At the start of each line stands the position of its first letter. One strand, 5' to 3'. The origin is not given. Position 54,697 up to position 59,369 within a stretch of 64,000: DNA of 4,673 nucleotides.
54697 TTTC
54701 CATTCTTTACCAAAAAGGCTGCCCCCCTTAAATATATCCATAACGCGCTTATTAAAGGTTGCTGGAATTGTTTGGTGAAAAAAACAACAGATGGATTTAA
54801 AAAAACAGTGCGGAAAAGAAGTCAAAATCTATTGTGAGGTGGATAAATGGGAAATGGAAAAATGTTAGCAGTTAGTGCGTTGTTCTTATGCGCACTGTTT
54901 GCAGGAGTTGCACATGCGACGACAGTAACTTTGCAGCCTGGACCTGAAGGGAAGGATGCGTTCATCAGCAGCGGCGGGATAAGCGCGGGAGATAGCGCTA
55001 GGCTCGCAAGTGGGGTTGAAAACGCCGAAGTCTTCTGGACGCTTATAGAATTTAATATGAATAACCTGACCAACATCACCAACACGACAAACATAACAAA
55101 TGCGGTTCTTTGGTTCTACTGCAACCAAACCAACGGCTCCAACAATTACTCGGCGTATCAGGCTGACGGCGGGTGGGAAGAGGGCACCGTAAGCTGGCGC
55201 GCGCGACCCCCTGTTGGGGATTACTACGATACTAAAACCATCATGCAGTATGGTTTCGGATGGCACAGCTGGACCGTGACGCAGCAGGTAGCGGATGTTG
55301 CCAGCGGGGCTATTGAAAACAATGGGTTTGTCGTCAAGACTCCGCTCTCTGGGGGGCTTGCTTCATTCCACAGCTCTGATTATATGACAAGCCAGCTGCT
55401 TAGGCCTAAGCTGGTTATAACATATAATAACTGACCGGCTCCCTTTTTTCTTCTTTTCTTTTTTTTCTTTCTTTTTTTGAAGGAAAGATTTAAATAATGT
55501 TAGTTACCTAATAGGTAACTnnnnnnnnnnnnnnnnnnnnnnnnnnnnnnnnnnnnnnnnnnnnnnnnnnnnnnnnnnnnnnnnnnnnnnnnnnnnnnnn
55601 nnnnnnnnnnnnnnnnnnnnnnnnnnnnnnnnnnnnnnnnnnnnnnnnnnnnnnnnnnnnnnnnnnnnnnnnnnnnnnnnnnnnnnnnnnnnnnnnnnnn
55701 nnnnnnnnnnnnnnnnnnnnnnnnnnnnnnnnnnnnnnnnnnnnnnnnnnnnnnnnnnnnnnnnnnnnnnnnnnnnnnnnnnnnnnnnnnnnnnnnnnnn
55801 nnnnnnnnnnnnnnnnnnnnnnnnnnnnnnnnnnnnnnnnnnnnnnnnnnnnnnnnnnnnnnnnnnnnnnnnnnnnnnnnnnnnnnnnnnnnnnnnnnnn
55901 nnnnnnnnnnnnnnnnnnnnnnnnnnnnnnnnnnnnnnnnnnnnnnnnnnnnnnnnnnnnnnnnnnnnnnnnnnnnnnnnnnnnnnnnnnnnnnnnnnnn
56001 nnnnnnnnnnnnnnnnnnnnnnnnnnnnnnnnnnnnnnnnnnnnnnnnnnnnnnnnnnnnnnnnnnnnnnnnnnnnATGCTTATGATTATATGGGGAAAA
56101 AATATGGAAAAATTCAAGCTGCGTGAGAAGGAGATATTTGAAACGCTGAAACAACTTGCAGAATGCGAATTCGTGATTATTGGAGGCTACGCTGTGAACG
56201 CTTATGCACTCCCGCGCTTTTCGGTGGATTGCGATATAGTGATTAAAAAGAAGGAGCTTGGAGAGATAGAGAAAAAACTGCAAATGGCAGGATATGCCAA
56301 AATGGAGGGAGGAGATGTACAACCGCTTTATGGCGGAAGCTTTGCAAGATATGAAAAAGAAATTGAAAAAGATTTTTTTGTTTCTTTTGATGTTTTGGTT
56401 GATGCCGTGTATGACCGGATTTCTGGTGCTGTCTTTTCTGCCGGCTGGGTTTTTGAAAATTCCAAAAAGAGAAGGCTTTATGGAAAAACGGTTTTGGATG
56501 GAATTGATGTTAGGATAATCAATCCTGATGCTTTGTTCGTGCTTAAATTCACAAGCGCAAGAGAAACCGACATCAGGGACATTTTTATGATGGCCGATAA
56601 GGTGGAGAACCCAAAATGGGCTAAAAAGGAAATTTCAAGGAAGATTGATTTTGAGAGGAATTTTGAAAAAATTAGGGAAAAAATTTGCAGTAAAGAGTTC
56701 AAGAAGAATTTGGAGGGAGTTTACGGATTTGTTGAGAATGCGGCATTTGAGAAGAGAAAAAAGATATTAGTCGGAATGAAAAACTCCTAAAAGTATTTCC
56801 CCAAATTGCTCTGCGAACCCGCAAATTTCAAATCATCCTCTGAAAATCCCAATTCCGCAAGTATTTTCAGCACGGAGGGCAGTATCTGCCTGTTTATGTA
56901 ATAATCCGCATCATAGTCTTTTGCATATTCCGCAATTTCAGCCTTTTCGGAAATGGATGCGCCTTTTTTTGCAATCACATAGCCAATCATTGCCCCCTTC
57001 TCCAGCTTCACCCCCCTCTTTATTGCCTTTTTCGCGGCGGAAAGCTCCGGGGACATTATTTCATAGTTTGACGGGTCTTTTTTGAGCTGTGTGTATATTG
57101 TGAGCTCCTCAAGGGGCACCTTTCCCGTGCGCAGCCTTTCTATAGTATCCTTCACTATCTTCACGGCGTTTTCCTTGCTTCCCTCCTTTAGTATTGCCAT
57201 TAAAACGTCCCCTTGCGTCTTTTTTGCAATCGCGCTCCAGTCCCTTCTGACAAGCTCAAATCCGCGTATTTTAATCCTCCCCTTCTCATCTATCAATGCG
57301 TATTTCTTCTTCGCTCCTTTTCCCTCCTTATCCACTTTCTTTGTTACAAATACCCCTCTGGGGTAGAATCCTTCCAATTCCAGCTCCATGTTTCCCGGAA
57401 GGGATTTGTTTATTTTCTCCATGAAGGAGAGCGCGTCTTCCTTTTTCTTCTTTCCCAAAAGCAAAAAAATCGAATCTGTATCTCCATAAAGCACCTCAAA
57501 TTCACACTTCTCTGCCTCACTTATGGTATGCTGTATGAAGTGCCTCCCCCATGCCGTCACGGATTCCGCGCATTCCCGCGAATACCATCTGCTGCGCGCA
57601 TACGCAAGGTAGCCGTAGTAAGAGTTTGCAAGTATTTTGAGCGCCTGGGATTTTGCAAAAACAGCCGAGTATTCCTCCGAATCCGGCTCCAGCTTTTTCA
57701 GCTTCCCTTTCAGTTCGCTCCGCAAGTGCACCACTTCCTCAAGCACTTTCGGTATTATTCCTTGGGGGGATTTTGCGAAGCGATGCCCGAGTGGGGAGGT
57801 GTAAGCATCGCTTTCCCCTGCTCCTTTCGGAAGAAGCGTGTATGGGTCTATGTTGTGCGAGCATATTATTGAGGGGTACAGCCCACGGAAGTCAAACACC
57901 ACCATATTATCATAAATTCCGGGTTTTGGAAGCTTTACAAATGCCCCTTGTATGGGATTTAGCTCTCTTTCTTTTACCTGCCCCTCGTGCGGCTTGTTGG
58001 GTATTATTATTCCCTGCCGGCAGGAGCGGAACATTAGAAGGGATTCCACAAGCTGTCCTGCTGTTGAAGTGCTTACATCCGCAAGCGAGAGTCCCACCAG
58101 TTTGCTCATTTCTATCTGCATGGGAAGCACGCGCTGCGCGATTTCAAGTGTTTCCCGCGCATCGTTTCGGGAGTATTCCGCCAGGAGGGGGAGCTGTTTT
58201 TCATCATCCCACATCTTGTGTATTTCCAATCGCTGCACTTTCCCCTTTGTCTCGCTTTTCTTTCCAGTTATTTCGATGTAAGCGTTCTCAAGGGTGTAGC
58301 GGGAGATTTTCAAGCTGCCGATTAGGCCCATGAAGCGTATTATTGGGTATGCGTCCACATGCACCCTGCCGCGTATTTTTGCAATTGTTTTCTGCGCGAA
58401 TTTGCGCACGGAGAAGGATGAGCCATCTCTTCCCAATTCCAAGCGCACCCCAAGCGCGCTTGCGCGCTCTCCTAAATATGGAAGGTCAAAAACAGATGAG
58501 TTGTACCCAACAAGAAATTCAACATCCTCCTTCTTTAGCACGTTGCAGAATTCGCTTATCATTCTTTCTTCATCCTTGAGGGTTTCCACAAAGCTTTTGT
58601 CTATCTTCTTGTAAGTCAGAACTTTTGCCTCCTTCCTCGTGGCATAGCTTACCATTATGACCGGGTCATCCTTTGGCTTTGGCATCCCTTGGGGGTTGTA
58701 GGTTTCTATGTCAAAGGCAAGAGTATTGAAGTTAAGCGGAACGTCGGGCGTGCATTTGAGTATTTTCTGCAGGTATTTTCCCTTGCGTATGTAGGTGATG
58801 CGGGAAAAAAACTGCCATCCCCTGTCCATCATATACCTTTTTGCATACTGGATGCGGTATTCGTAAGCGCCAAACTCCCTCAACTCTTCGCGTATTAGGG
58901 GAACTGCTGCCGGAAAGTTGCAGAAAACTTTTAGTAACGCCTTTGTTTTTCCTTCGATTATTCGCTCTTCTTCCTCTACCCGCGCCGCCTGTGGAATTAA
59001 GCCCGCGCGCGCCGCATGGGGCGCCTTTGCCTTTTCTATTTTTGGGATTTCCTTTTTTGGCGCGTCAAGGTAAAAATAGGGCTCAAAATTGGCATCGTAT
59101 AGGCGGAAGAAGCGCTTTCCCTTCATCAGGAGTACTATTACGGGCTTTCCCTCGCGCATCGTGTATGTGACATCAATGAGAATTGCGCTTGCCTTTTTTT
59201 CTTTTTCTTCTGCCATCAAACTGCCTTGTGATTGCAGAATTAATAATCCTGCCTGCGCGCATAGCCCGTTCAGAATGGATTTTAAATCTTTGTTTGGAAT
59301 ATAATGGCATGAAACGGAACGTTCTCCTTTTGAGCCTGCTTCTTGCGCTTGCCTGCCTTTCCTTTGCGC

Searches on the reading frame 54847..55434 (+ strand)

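Call 51: search_protein_families(library=pfam, proteins=[window:54847-55434:+])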
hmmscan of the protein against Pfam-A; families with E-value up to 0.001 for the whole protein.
window:54847-55434:+ (195 aa): 2 families
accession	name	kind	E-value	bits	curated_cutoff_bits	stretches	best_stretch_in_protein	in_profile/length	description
PF24517.2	CBM96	-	4.1e-13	49.9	26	1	65-192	42-163/164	Carbohydrate-binding module family 96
PF06848.17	Disaggr_repeat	-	1.7e-06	28.3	33.9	0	65-190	30-178/179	Disaggregatase related repeat domain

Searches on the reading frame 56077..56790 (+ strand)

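Call 52: search_protein_families(library=pfam, proteins=[window:56077-56790:+])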
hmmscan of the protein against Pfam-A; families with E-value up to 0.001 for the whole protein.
window:56077-56790:+ (237 aa): 1 family
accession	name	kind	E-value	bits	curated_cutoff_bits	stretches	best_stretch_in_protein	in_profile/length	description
PF09970.15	DUF2204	-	0.00034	20.7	20.3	0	138-190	110-164/181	Nucleotidyl transferase of unknown function (DUF2204)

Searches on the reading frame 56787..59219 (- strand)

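Call 52: search_protein_families(library=pfam, proteins=[window:56787-59219:-])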
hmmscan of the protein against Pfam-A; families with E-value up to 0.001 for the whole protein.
window:56787-59219:- (810 aa): 3 families
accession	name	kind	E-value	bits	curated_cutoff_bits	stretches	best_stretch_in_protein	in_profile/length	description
PF00136.26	DNA_pol_B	-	1.4e-66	225.7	23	1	382-789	6-452/453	DNA polymerase family B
PF03104.25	DNA_pol_B_exo1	-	1.4e-28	100.3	23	1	119-296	4-230/242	DNA polymerase family B, exonuclease domain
PF10108.15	DNA_pol_B_exo2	-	0.00017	21.8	24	1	187-260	11-79/213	Predicted 3'-5' exonuclease related to the exonuclease domain of PolB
